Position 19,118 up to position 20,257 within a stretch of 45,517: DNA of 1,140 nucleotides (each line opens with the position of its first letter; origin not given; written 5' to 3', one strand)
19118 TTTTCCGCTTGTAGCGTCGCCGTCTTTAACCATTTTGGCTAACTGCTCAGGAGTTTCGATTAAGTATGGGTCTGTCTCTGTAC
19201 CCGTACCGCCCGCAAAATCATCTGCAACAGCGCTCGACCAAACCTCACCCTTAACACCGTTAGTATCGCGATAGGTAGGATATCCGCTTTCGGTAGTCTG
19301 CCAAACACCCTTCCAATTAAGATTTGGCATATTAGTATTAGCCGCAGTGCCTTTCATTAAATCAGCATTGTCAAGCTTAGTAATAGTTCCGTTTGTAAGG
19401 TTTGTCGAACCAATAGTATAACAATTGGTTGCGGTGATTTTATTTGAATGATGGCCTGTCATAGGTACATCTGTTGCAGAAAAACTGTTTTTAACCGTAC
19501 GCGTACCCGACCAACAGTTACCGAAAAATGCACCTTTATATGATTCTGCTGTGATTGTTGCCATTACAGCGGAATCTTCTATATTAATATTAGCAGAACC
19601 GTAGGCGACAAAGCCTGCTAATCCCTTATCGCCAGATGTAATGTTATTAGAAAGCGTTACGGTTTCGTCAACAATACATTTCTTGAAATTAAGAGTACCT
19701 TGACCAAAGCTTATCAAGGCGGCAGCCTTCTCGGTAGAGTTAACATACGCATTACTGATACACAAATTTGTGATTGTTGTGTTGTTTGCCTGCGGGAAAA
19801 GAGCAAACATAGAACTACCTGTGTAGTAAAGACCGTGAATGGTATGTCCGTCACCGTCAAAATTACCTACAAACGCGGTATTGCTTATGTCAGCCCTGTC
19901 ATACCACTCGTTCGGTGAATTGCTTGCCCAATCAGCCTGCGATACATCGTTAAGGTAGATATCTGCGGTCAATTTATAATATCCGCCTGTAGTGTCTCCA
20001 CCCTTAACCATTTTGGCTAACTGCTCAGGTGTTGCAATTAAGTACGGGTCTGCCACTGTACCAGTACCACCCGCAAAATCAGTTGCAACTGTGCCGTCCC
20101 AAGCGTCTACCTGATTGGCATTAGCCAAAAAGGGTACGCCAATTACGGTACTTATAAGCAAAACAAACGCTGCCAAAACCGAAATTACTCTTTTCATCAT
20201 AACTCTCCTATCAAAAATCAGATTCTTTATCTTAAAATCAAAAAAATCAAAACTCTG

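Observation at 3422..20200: Two giant paralogous surface proteins built from 13 copies of an uncharacterised ~290-aa GLUG-like module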

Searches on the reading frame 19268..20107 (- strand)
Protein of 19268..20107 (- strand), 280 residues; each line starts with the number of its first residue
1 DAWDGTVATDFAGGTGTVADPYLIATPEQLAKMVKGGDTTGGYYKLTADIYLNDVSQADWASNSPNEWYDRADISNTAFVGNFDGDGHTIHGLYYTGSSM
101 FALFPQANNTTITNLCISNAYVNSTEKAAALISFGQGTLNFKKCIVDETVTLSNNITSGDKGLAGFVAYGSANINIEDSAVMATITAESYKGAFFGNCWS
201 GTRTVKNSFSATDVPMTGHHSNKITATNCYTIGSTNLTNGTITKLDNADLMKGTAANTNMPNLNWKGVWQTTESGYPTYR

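Call 11: search_solved_structures(query=A1, max_evalue=1, show_alignments=3)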
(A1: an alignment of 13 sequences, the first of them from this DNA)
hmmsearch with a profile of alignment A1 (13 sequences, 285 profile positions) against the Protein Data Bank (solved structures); distinct sequences matched with E-value up to 1: 4.
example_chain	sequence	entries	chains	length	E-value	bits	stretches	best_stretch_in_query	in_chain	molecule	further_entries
3n6z_A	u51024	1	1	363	4.4e-10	42.9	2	11-203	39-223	putative immunoglobulin A1 protease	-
6xjb_A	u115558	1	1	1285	0.058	16.3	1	104-257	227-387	Immunoglobulin A1 protease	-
7jgj_A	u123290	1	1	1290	0.058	16.3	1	104-257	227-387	Immunoglobulin A1 protease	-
6xja_P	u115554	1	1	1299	0.059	16.3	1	104-257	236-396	Immunoglobulin A1 protease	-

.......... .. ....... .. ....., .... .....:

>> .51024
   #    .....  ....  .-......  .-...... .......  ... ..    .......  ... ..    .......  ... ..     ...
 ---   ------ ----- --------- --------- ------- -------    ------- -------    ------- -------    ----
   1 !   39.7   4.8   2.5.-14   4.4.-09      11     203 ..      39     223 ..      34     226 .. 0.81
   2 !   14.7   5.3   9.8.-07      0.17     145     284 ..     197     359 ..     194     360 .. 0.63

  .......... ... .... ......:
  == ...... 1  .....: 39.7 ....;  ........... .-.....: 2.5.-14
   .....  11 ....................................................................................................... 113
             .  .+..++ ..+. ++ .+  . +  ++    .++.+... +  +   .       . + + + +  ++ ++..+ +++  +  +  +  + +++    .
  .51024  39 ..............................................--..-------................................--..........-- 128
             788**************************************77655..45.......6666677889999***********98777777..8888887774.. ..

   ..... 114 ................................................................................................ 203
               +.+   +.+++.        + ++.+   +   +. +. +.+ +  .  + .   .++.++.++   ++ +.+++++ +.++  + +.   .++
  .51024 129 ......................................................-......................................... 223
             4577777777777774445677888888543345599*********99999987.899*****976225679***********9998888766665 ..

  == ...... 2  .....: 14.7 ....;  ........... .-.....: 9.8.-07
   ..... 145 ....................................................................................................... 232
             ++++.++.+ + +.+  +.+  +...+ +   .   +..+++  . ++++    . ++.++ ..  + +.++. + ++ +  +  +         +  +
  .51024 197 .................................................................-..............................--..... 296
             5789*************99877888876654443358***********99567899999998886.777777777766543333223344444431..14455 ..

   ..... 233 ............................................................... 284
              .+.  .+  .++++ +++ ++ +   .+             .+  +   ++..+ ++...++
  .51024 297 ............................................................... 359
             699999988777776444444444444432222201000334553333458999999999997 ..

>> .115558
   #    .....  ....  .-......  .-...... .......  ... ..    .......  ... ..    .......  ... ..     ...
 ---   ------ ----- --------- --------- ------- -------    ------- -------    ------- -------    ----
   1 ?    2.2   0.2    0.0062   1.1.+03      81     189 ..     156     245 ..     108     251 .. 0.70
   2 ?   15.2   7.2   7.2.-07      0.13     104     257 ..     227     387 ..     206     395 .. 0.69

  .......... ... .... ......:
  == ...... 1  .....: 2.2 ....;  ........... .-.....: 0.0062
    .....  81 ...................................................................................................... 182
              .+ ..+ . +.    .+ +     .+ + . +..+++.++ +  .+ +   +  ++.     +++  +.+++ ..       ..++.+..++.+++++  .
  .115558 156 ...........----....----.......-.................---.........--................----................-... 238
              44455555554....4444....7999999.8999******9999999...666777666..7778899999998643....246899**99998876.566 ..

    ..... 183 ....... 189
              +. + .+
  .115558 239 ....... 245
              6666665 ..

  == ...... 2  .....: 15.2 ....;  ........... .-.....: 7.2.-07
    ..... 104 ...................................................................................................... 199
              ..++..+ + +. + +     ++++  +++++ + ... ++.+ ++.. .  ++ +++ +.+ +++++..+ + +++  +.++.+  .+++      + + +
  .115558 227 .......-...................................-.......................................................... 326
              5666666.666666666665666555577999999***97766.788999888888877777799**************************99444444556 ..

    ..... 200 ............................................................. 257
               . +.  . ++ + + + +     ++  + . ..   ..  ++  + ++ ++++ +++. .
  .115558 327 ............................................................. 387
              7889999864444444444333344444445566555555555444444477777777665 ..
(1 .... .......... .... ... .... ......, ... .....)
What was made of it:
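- On 3N6Z-like / GLUG-type small beta-helix superfamily: hmmsearch of the 13-module profile against the PDB: 3n6z_A E 4.4e-10, covering profile positions 11-284 in two stretches (call 11)
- Closest known: BACOVA_03286, PDB 3N6Z. Same: The profile E-value is 4.4e-10 and the match spans the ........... N-cap, the FDGxxH turn, the GG[IV]xG rungs and the C-terminal W...GYP (call 11).
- The profile hit to 3N6Z has E 4.4e-10 and spans from the N-cap to the C-terminal GYP motif (call 11).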

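Call 12: search_protein_families(library=pfam, alignment_id=A1, max_evalue=10)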
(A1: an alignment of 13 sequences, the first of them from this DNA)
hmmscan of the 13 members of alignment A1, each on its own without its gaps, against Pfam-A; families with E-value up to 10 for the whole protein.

A. member 1, seq(280 aa): 1 family
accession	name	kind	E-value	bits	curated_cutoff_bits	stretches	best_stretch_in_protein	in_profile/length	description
PF00614.28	PLDc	-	9.7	6.9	21.9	1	136-175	2-25/28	Phospholipase D Active site motif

B. families by the number of members that match (of 13 scanned): 8 families
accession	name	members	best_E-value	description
PF05342.19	Peptidase_M26_N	3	0.055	M26 IgA1-specific Metallo-endopeptidase N-terminal region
PF07581.17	Glug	2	3.5e-06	The GLUG motif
PF14272.11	Gly_rich_SFCGS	1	0.034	Glycine-rich SFCGS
PF22234.2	Rv2466c-like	1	0.16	Mycothiol-dependent nitroreductase Rv2466c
PF00959.24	Phage_lysozyme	1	0.21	Phage lysozyme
PF00763.28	THF_DHG_CYH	1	0.23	Tetrahydrofolate dehydrogenase/cyclohydrolase, catalytic domain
PF17590.7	DUF5488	1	5.4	Family of unknown function (DUF5488)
PF00614.28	PLDc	1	9.7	Phospholipase D Active site motif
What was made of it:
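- On Pfam GLUG motif (PF07581): Scanned singly, 2 of 13 modules match, with best E 3.5e-6 (call 12).
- On Pfam Peptidase_M26_N (PF05342) / M26 IgA1 protease: Three of 13 modules match, with best E 0.055 (call 12).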

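Call 17: find_homologous_proteins(query=A1, max_evalue=0.00001)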
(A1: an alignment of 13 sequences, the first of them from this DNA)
Query A1 (13 sequences) (280 aa, profile of the alignment): 333 proteins with E <= 0.00001 among 7139 candidates; the best 120 are listed.
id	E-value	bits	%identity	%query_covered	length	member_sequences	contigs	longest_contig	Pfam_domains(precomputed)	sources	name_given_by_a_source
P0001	2.7e-103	364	43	100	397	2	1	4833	-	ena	-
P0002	2.7e-96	341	40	70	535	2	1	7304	-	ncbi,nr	ncbi:MAG: hypothetical protein J6D52_10005, partial [Clostridia bacterium]|nr:hypothetical protein [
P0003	2.7e-89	318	40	99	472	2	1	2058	-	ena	-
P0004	7.4e-87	310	37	100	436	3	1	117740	-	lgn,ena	-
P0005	3.5e-80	288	41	50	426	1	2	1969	-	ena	-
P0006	9.4e-80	286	34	100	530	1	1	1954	-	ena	-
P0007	4.8e-76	274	37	68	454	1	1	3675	-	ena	-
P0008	3.5e-74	268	37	100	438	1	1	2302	-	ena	-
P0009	3.6e-74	268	36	99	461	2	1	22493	-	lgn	-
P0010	1.6e-73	266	42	43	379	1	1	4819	-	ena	-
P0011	5.7e-73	264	33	99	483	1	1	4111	-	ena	-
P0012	9.8e-67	244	28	100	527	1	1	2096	-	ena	-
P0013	8.8e-66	241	60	62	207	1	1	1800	-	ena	-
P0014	6.1e-65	238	36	100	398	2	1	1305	-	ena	-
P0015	1.9e-64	236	29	98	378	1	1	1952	-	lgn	-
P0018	5.7e-59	218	33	99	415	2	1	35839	-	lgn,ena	-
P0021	9.7e-56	208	32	75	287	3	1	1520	PF07581.18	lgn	-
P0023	3.6e-52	196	34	100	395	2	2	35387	PF00404.25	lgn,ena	-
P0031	8.7e-49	185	33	99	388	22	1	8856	PF00404.25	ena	-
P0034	1.8e-46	177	35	99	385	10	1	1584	PF00404.25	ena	-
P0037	5.1e-43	166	31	99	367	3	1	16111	-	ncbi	-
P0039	4.4e-42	163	30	90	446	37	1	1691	PF07581.18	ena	-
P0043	3.7e-40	156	25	100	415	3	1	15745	-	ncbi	-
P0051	4.3e-38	150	33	96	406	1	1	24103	PF00404.25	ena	-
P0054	1.5e-37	148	30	84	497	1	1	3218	PF07581.18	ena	-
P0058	8.0e-37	146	34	70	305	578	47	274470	PF07581.18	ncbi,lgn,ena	-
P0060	1.4e-35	141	31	96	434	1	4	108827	PF00404.25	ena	-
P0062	8.8e-35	139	33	69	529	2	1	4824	PF00404.25,PF07581.18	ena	-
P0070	5.2e-29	120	37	46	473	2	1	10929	PF07581.18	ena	-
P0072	1.7e-28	118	30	77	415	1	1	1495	PF07581.18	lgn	-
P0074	3.2e-28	117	36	47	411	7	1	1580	PF07581.18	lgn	-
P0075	3.2e-28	117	36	47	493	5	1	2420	PF07581.18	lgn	-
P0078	1.1e-27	116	37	46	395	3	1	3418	PF07581.18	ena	-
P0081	4.3e-27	114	36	62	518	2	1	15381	PF07581.18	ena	-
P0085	1.6e-26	112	37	46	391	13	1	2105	PF07581.18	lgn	-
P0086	1.8e-26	112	31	76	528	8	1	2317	PF07581.18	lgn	-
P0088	4.2e-26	110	30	79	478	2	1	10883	PF00404.25,PF07581.18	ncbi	-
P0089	6.2e-26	110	30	76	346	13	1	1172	PF07581.18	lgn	-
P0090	2.2e-25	108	29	76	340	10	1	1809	PF07581.18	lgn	-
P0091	2.3e-25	108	31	67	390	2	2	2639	PF07581.18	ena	-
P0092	2.4e-25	108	26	98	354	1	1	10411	PF07581.18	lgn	-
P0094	3.3e-25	107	27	77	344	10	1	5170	PF07581.18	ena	-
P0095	4.9e-25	107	36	50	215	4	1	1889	PF07581.18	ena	-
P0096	6.8e-25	106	30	77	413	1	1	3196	PF07581.18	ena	-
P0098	7.5e-25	106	34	46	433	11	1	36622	PF07581.18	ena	-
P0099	7.5e-25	106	30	76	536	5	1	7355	PF07581.18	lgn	-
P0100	8.8e-25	106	27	76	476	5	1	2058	PF07581.18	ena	-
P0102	1.2e-24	106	31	77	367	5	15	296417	PF07581.18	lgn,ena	-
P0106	2.5e-24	105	29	77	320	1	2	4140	PF07581.18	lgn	-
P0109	3.6e-24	104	28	76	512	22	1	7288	PF07581.18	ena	-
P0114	6.9e-23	100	34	79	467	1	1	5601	PF07523.19,PF07581.18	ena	-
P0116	9.2e-23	99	37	45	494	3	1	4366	PF07581.18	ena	-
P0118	2.1e-22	98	28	85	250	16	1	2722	PF07581.18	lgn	-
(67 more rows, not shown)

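Call 26: find_related_loci(query=A1, collection=genome_contigs, flank=8000)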
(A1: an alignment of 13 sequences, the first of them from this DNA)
Query A1 (280 aa) in genome_contigs; peptide patterns used: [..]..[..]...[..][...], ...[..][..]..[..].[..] (x = any residue, [..] = any of these).
599 stretches matched a pattern (row limit reached: there are more); 355 encode a relative of the query (tblastn E <= 1e-3); the best 80 are kept; 79 distinct loci.
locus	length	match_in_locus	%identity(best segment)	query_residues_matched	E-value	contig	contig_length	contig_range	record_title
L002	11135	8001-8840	62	1-280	4e-108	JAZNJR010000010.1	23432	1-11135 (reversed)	MAG: Acutalibacteraceae bacterium isolate T1900044679_TS20190145.MAGScoT_cleanbin_000029 SGB_1665_k141_918592, whole gen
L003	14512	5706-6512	38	1-280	1e-49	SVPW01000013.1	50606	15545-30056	MAG: Oscillospiraceae bacterium isolate SIG601 NODE_15645_length_50606_cov_2.223162, whole genome shotgun sequence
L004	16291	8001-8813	42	1-280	7e-49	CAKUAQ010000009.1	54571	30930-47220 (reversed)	MAG: uncultured Eubacteriales bacterium isolate REFINED_METABAT215_TOP10_CONTIGS_1500_ASSEMBLY_K77_MERGED__Hadza_MoBio_h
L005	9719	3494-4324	36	3-280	5e-45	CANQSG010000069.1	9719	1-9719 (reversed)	MAG: uncultured Clostridia bacterium isolate Lapin-032__bin64 genome assembly, contig: Lapin-032__NODE_9467_length_9719_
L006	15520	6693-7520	35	2-280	1e-38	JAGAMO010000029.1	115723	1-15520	MAG: Clostridia bacterium isolate RGIG8579 Water_deer_Cecum-3__c516173, whole genome shotgun sequence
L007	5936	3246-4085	35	1-277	8e-39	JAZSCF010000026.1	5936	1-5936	MAG: Acutalibacteraceae bacterium isolate T1900044918_TS20190384.MAGScoT_cleanbin_000008 SGB_3345_k141_966493, whole gen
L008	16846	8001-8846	34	1-278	2e-37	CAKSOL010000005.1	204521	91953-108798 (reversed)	MAG: uncultured Eubacteriales bacterium isolate REFINED_METABAT215_TOP10_CONTIGS_1500_ASSEMBLY_K77_MERGED__Hadza_PheChl_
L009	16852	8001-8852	36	3-280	2e-35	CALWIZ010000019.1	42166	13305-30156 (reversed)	MAG: uncultured Clostridia bacterium isolate BRZ_DH__bin49 genome assembly, contig: BRZ_DH__NODE_892_length_42166_cov_9.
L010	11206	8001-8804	32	5-277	3e-34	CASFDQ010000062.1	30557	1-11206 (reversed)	uncultured bacterium isolate CO.B23.metabat-bins.112 genome assembly, contig: CO.B23.metabat-bins.112.fa_k141_18762707,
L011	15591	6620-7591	33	1-280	1e-33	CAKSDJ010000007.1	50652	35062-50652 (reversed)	MAG: uncultured Eubacteriales bacterium isolate REFINED_METABAT215_TOP10_CONTIGS_1500_ASSEMBLY_K77_MERGED__Hadza_MoBio_h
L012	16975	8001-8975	31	2-280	3e-33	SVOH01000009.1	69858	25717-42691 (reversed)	MAG: Oscillospiraceae bacterium isolate SIG560 NODE_2306_length_69858_cov_2.461230, whole genome shotgun sequence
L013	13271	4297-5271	30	2-280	4e-33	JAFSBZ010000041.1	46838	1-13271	MAG: Clostridia bacterium isolate RGIG3004 Goat_Rectum-3__c744550, whole genome shotgun sequence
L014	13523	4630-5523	35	3-280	3e-33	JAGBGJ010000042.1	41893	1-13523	MAG: Clostridia bacterium isolate RGIG9094 Water_deer_Rectum.Co__c682556, whole genome shotgun sequence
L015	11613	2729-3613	30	3-278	4e-32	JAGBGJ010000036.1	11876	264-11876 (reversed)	MAG: Clostridia bacterium isolate RGIG9094 Water_deer_Rectum.Co__c589763, whole genome shotgun sequence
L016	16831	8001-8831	34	3-280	8e-32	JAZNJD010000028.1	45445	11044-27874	MAG: Acutalibacteraceae bacterium isolate T1900044681_TS20190147.MAGScoT_cleanbin_000007 SGB_1690_k141_328650, whole gen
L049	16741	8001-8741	29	1-226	6e-19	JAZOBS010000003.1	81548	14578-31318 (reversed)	MAG: Acutalibacteraceae bacterium isolate T1900044757_TS20190223.MAGScoT_cleanbin_000083 SGB_2315_k141_670830, whole gen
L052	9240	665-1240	34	3-146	1e-17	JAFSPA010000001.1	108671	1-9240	MAG: Paludibacteraceae bacterium isolate RGIG3343 Goat_Reticulum-6__c44, whole genome shotgun sequence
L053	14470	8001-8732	31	3-229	2e-17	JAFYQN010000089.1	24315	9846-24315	MAG: Clostridia bacterium isolate RGIG7330 Water_buffalos_Cecum-4__c297575, whole genome shotgun sequence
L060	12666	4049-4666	33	1-194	1e-15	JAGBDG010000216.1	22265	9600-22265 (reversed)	MAG: Muribaculaceae bacterium isolate RGIG9013 Water_deer_Rectum-4__c223434, whole genome shotgun sequence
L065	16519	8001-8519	31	1-153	1e-14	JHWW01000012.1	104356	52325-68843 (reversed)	Lachnospiraceae bacterium V9D3004 T524DRAFT_scaffold00011.11_C, whole genome shotgun sequence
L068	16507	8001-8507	34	11-185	4e-14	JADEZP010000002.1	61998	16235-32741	MAG: Quinella sp. 1Q7 NODE_12_length_61998_cov_7.64686_ID_5055219, whole genome shotgun sequence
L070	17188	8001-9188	34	14-275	1e-13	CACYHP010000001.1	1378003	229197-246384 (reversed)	MAG: uncultured Bacteroidia bacterium isolate RUG11952 genome assembly, contig: RUG11952_asm_1, whole genome shotgun seq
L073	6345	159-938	28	11-239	4e-13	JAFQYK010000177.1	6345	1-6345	MAG: Clostridia bacterium isolate RGIG2264 Goat_Duodenum-3__c100001, whole genome shotgun sequence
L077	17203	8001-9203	35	6-134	9e-13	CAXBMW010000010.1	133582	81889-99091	MAG TPA_asm: uncultured Balneolaceae bacterium isolate ERR2762122_metabat2_136 genome assembly, contig: ERZ3421826.281,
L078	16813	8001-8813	30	11-257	9e-13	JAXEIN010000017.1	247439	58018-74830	MAG: Tidjanibacter sp. isolate SUG3457 k141_3764394, whole genome shotgun sequence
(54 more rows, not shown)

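Call 29: predict_structure(alignment_id=A2)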
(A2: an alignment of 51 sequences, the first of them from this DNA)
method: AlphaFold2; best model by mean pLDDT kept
length: 280 residues; sequences in the alignment: 51
mean_pLDDT: 95.6   pTM: 0.93
mean pLDDT of the five models: 95.6, 95.1, 95.1, 94.9, 94.8
residues with pLDDT >= 90: 251; 70-90: 27; 50-70: 2; < 50: 0
segments of 3 or more residues with pLDDT < 50: none
pLDDT, mean of each block of 10 residues (from residue 1): 97 98 98 89 97 97 97 96 98 97 98 99 97 98 99 87 96 98 96 94 96 92 89 88 96 98 98 96
secondary structure, 60 per line:
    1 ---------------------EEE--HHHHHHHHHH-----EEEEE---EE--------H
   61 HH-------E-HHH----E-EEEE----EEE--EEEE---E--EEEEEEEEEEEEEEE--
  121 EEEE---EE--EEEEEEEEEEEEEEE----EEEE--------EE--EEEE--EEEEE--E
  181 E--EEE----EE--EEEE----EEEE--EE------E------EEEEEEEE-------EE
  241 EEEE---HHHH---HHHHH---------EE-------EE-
elements in order: E22-24 H27-36 E42-46 E81-84 E89-91 E94-97 E104-118 E121-124 E132-146 E151-154 E167-170 E173-177 E184-186 E195-198 E203-206 E224-231 E239-244 H248-251 H255-259
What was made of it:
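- On 3N6Z-like / GLUG-type small beta-helix superfamily: AF2 pLDDT 95.6 (call 29).
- The AF2 model has pLDDT 95.6 and pTM 0.93 and is a beta-helix with cap helices (call 29).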

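Call 32: fold_search(model_id=the predicted structure, library=pdb)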
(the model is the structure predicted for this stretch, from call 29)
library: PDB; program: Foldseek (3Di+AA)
matches with E <= 10: 217; with E <= 0.001: 1
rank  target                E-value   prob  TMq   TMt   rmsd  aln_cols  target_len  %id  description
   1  3n6z                  3.0e-05  1.00  0.58  0.50   7.0       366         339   17  Crystal structure of a putative immunoglobulin A1 protease (BACOVA_03286) from Bacteroides ovatus at 1.30 A resolution (released 2010-07-21)
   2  7jgj_A                5.4e-03  1.00  0.53  0.13   5.5       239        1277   16  IgA1 Protease in complex with neutralizing mAb (released 2020-12-09)
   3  6xjb                  6.5e-03  1.00  0.49  0.12   7.0       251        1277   16  IgA1 Protease (released 2020-12-09)
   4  6xja_P                1.7e-02  0.96  0.37  0.10  10.7       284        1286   13  Streptococcus Pneumoniae IgA1 Protease with IgA1 substrate (released 2021-01-20)
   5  7xks                  5.0e-02  0.66  0.30  0.29  11.9       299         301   11  Crystal structure of an alkaline pectate lyase from Bacillus clausii (released 2023-03-29)
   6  7bbv_A                8.4e-02  0.84  0.36  0.34  10.4       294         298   12  Pectate lyase B from Verticillium dahliae (released 2022-07-13)
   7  7uvl_P                8.8e-02  0.98  0.46  0.12   7.3       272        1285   15  IgA1 Protease with IgA1 substrate (released 2022-11-23)
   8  5nxk_A                8.8e-02  0.30  0.23  0.22  12.3       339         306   11  L. reuteri 53608 SRRP (released 2018-03-21)
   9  7o78_B                1.4e-01  0.18  0.24  0.16  10.9       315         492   10  Structure of the PL6 family chondroitinase B from Pseudopedobacter saltans, Pedsa3807 (released 2021-07-28)
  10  7uvk                  1.5e-01  0.98  0.47  0.12   6.8       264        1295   16  G. haemolysans IgA1 protease (released 2022-11-23)
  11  1ofm_A                1.5e-01  0.14  0.21  0.15  12.3       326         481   11  CRYSTAL STRUCTURE OF CHONDROITINASE B COMPLEXED TO CHONDROITIN 4-SULFATE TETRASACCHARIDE (released 2004-04-19)
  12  6fls_D                1.9e-01  0.11  0.16  0.20  12.0       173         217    9  Pentapeptide repeat family protein from Clostridium botulinum (released 2018-08-15)
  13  6k0v_A                1.9e-01  0.06  0.13  0.08  15.9       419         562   10  Catalytic domain of GH87 alpha-1,3-glucanase D1069A in complex with tetrasaccharides (released 2019-12-25)
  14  2nzm_A                2.1e-01  0.25  0.29  0.23  14.8       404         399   12  Hexasaccharide I bound to Bacillus subtilis pectate lyase (released 2007-11-20)
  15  2w7z_B                2.2e-01  0.12  0.15  0.18  12.8       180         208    7  Structure of the pentapeptide repeat protein EfsQnr, a DNA gyrase inhibitor. Free amines modified by cyclic pentylatio (released 2009-05-05)
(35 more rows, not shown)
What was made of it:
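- Closest known: BACOVA_03286, PDB 3N6Z. Same: It is the best Foldseek hit, at probability 1.0 and TM 0.58 (call 32).
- Closest known: N-terminal beta-helix of M26 IgA1 metalloproteases. Same: It is a small beta-helix with GLUG-type turns and a remote homologue (profile E 0.06; Foldseek E 5e-3, TM about 0.5; calls 11, 32).
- Closest known: Beta-solenoid glycan-binding adhesin domains. Same: They give weak Foldseek matches with TM 0.23-0.35 (call 32).
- Foldseek gives 3N6Z E 3e-5 with TM 0.58, and the IgA1-protease N-terminal domain E 5e-3 with TM about 0.5 (call 32). Homology to the IgA1-protease domain is remote (E 0.06, TM about 0.5; calls 11, 32).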
